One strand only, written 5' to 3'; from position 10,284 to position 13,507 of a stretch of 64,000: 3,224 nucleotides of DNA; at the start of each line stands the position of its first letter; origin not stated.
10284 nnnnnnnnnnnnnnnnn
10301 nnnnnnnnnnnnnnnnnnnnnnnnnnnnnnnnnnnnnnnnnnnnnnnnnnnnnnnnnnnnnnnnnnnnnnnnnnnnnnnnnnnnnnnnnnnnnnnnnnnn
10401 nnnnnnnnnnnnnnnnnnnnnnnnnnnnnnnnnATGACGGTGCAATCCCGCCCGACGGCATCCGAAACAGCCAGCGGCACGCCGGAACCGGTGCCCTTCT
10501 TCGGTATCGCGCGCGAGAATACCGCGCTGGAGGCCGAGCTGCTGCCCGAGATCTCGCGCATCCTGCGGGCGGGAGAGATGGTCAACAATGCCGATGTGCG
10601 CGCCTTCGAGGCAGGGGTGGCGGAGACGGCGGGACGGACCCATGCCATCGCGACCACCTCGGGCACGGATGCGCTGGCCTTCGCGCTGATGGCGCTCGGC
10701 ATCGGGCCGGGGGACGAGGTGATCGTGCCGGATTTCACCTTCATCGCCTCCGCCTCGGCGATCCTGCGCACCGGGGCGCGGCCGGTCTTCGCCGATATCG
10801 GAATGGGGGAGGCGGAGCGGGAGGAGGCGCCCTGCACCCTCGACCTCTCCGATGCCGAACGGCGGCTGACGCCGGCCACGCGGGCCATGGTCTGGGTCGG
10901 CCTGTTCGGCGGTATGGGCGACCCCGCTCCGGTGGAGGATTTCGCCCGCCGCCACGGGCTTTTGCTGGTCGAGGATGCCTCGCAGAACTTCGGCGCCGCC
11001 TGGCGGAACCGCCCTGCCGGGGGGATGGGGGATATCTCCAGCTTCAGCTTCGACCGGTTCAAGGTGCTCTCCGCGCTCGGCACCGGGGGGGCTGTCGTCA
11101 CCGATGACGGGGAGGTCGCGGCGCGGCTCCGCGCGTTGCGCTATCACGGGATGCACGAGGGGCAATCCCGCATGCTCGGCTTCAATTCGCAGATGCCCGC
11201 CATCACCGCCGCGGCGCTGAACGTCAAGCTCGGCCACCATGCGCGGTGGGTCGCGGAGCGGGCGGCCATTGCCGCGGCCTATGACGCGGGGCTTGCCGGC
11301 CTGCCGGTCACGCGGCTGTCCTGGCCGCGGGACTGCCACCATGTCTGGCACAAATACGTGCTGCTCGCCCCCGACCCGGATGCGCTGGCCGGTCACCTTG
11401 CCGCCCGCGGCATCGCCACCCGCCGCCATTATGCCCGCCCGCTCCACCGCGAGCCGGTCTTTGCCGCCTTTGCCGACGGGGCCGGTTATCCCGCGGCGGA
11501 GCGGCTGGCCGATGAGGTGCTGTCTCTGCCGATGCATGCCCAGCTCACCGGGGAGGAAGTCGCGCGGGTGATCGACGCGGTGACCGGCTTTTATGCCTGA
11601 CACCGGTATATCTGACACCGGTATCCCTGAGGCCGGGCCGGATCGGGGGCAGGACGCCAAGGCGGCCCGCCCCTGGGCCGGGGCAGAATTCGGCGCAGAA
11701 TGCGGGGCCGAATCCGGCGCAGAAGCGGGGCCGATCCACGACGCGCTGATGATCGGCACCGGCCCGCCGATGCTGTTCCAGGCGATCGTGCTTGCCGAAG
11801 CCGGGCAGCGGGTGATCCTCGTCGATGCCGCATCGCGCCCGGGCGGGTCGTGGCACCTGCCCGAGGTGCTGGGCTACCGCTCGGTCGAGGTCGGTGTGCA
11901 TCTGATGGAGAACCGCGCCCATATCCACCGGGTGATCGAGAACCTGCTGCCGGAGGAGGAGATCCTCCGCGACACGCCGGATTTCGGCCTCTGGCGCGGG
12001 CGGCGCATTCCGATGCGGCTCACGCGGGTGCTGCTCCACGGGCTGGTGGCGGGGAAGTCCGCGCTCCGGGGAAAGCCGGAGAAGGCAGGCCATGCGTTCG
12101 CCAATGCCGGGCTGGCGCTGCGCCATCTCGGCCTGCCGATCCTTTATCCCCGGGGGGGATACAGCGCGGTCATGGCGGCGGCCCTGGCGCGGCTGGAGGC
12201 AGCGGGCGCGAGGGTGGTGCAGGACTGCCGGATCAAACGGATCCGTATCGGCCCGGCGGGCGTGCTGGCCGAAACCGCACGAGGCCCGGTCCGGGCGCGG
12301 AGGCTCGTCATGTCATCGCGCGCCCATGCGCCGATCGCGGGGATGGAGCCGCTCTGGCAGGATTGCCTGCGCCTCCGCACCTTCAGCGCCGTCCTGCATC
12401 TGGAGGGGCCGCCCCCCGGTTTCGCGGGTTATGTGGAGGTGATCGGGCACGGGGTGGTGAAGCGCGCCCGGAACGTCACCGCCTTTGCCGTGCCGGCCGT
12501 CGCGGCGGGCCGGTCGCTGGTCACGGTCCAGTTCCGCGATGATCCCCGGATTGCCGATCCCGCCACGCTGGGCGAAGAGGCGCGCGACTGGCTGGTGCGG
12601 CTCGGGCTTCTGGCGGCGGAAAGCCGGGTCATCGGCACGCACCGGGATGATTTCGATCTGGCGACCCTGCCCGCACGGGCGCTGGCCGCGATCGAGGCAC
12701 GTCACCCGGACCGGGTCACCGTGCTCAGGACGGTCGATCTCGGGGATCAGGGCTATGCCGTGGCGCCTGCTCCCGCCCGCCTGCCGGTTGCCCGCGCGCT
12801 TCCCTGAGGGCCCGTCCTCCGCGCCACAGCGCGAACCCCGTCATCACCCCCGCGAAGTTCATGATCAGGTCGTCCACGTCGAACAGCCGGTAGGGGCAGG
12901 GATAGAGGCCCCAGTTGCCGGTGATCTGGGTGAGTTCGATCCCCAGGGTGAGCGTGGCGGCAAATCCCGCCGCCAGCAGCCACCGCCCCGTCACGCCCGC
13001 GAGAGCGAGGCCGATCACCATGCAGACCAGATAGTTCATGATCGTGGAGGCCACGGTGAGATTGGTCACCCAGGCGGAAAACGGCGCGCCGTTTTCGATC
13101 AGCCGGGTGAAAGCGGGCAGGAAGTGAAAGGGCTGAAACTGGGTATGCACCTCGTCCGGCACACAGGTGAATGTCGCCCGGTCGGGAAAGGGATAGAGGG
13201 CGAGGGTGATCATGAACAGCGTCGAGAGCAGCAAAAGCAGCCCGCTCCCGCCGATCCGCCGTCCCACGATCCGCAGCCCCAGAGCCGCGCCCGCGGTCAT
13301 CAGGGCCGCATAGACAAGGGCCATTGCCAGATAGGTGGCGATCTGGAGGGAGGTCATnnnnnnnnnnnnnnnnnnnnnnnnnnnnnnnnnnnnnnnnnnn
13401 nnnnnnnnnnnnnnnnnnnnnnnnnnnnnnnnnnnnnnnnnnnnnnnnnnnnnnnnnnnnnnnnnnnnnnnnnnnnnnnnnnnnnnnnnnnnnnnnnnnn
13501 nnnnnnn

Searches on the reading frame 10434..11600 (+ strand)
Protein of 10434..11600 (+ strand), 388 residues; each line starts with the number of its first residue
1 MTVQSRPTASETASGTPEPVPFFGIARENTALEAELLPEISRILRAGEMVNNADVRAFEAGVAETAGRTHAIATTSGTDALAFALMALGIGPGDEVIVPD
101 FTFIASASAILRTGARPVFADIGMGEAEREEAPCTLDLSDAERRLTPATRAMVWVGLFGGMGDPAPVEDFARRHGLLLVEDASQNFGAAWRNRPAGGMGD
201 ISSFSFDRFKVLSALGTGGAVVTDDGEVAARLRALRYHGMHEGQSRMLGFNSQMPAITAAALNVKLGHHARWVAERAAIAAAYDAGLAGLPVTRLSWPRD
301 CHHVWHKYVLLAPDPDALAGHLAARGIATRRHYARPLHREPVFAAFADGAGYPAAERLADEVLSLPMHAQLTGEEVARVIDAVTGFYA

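Call 11: search_protein_families(library=pfam, proteins=[window:10434-11600:+], max_evalue=0.001)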
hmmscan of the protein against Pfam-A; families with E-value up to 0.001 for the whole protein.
window:10434-11600:+ (388 aa): 3 families
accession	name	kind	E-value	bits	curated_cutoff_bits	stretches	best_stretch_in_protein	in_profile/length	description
PF01041.23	DegT_DnrJ_EryC1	-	2.2e-95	320.4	19.8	1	33-383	4-359/360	DegT/DnrJ/EryC1/StrS aminotransferase family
PF00155.27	Aminotran_1_2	-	0.00012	21.8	19.7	1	57-147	46-139/361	Aminotransferase class I and II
PF01212.27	Beta_elim_lyase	-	0.00031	20.6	27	1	52-249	31-237/288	Beta-eliminating lyase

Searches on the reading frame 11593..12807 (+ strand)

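Call 11: search_protein_families(library=pfam, proteins=[window:11593-12807:+], max_evalue=0.001)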
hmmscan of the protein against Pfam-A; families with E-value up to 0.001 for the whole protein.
window:11593-12807:+ (404 aa): 1 family
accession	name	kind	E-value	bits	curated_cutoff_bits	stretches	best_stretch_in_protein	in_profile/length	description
PF01593.30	Amino_oxidase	-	3.2e-05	23.8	19.8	0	64-146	7-93/443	Flavin containing amine oxidoreductase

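Call 99: search_protein_families(library=ncbifam, proteins=[window:11593-12807:+], max_evalue=0.00001)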
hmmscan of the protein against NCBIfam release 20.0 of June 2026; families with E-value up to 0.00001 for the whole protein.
window:11593-12807:+ (404 aa): 0 families

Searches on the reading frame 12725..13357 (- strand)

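Call 11: search_protein_families(library=pfam, proteins=[window:12725-13357:-], max_evalue=0.001)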
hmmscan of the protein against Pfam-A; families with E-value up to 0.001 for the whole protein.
window:12725-13357:- (210 aa): 1 family
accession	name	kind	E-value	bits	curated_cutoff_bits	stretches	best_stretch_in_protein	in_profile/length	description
PF04892.17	VanZ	-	2.9e-13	51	30.1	1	44-179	3-123/126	VanZ like family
